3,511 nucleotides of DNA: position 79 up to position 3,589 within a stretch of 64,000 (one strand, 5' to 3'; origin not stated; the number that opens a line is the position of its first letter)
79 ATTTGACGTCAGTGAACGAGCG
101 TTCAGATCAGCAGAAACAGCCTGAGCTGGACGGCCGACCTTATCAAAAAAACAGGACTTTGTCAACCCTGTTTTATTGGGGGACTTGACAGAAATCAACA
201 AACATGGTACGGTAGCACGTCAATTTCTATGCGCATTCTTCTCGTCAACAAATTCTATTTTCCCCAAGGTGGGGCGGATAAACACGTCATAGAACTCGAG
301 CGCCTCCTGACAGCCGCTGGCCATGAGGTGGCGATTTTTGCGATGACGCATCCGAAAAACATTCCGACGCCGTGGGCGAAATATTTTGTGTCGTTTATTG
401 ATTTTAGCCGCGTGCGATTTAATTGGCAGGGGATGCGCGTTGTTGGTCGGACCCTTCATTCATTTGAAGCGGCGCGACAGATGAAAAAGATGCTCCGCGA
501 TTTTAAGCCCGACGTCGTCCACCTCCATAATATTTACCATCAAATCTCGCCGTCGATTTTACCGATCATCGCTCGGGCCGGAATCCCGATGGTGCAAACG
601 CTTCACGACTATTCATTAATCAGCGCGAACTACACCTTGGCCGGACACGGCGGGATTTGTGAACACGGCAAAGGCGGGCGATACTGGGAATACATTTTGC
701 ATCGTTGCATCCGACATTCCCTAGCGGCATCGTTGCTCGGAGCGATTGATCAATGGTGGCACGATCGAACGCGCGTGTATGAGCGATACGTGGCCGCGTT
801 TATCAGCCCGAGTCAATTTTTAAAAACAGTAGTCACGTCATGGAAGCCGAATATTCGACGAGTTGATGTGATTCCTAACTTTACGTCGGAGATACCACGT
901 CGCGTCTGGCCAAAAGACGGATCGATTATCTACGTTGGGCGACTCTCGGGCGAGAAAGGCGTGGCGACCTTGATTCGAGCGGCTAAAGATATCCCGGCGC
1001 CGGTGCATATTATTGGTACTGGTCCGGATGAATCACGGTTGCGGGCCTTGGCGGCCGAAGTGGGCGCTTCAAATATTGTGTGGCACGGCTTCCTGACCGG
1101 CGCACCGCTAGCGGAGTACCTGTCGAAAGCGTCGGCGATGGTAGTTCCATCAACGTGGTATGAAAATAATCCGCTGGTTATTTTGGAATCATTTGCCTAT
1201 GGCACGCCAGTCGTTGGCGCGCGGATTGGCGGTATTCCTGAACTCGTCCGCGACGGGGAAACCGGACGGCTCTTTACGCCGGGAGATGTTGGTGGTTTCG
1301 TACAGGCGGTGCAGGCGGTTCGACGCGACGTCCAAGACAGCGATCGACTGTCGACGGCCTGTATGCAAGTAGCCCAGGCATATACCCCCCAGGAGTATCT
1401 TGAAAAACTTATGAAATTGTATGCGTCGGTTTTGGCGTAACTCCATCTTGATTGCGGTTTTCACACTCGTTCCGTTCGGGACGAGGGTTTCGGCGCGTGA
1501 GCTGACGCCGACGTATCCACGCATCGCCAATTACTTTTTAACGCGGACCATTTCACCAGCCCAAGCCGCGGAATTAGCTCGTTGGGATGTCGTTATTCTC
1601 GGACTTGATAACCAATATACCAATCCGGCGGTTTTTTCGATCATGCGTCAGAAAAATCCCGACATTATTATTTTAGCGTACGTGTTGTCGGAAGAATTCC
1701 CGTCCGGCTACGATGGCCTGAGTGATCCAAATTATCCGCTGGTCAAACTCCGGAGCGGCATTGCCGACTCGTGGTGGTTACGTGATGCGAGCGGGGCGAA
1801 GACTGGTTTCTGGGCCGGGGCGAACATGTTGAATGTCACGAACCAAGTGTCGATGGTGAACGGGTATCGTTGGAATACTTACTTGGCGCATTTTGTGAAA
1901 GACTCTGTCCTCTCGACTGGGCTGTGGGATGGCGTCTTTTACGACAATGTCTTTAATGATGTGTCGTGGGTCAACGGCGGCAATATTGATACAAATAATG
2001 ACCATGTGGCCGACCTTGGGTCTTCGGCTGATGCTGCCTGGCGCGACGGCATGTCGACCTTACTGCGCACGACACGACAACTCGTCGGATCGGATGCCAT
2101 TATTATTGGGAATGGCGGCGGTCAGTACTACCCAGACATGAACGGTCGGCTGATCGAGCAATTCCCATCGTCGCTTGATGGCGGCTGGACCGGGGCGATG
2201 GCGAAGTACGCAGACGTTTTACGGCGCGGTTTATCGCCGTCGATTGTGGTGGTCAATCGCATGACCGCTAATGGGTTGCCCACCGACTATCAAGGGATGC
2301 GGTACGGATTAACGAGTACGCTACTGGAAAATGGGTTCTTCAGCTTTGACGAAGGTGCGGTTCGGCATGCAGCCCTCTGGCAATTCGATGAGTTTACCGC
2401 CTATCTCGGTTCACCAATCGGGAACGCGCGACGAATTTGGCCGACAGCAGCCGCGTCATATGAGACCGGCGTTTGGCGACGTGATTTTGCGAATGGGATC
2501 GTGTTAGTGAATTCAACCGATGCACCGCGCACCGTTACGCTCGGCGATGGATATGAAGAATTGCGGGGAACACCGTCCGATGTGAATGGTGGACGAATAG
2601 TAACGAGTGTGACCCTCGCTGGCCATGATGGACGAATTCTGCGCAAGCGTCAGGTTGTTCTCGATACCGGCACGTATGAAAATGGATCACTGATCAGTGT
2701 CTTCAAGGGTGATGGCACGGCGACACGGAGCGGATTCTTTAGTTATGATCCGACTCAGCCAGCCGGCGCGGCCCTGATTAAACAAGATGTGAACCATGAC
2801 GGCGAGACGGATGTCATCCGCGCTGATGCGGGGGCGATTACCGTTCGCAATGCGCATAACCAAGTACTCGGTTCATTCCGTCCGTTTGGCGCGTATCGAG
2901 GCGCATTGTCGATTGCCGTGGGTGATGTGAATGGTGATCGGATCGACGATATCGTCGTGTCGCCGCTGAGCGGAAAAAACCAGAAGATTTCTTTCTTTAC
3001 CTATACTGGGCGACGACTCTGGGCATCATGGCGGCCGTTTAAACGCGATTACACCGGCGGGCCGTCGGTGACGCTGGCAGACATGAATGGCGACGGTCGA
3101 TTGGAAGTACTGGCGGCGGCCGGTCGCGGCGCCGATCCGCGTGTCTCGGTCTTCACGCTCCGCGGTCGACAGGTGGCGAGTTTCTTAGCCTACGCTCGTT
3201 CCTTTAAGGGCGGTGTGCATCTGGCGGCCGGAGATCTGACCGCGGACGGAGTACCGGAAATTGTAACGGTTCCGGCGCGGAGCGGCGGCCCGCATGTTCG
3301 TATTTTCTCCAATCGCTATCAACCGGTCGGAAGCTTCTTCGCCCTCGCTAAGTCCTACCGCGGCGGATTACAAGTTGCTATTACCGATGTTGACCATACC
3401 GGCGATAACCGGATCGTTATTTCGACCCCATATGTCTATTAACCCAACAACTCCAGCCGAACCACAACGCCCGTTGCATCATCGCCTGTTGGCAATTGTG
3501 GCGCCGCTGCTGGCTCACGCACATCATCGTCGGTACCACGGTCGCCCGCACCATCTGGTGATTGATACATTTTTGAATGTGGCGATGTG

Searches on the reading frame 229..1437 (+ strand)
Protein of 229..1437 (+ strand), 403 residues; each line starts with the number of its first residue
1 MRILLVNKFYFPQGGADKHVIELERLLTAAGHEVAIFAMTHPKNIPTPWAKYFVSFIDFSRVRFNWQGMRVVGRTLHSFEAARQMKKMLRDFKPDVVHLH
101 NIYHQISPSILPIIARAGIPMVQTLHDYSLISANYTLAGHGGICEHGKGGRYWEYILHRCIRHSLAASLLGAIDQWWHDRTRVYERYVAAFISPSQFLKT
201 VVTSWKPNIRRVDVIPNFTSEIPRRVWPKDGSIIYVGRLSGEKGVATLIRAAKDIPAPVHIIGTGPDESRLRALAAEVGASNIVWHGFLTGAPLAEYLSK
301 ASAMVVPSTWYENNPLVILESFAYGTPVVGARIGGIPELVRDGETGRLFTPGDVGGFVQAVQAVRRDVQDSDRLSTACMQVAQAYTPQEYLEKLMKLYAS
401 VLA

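Call 42: search_protein_families(library=pfam, proteins=[window:229-1437:+], max_evalue=0.001)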
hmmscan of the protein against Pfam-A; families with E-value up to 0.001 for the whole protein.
window:229-1437:+ (403 aa): 7 families
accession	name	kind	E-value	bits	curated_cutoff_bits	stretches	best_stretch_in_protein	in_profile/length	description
PF00534.26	Glycos_transf_1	-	8e-30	104.1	26.4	1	229-374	14-165/172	Glycosyl transferases group 1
PF13692.12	Glyco_trans_1_4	-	1e-29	104.1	27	1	232-364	3-139/142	Glycosyl transferases group 1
PF13439.12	Glyco_transf_4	-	1.3e-17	64.8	28.5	1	14-218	2-165/170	Glycosyltransferase Family 4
PF13579.12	Glyco_trans_4_4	-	1.9e-14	54.8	29.7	1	14-217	1-157/158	Glycosyl transferase 4-like domain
PF13477.12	Glyco_trans_4_2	-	5.5e-07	30.3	23.4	1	17-126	10-107/139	Glycosyl transferase 4-like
PF13524.12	Glyco_trans_1_2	-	0.00017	22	25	1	248-395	5-143/144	Glycosyl transferase-like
PF20706.3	GT4-conflict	-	0.00023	20.7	26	1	207-383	172-356/385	Family 4 Glycosyltransferase in conflict systems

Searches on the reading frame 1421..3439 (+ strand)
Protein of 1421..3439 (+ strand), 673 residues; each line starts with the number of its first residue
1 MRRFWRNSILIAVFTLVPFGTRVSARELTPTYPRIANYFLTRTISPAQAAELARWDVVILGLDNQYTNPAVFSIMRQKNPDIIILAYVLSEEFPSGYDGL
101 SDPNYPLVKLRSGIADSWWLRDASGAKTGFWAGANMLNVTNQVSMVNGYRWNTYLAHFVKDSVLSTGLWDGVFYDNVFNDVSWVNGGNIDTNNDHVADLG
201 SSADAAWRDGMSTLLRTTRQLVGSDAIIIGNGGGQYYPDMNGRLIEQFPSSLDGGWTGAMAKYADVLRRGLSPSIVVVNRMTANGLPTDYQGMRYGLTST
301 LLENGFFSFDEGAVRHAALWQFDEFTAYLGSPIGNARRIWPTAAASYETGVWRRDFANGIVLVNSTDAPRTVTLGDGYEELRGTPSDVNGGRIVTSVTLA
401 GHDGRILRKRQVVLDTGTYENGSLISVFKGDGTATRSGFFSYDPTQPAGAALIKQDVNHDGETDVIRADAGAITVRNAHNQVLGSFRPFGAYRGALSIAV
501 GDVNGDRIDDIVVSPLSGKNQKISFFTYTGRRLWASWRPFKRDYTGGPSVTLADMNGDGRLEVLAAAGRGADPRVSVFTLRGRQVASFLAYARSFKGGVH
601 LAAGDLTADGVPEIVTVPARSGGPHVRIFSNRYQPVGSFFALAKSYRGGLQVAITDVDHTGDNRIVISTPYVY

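Call 42: search_protein_families(library=pfam, proteins=[window:1421-3439:+], max_evalue=0.001)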
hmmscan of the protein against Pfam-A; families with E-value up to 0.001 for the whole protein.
window:1421-3439:+ (673 aa): 3 families
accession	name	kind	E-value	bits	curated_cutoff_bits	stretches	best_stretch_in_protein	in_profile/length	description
PF14885.12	GHL15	-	1.5e-28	101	27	1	77-359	2-270/271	Hypothetical glycosyl hydrolase family 15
PF13517.12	FG-GAP_3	-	3.5e-15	56.8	26.9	2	456-513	1-61/61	FG-GAP-like repeat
PF01839.29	FG-GAP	-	9.6e-09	35.4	22.1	0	497-514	4-22/37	FG-GAP repeat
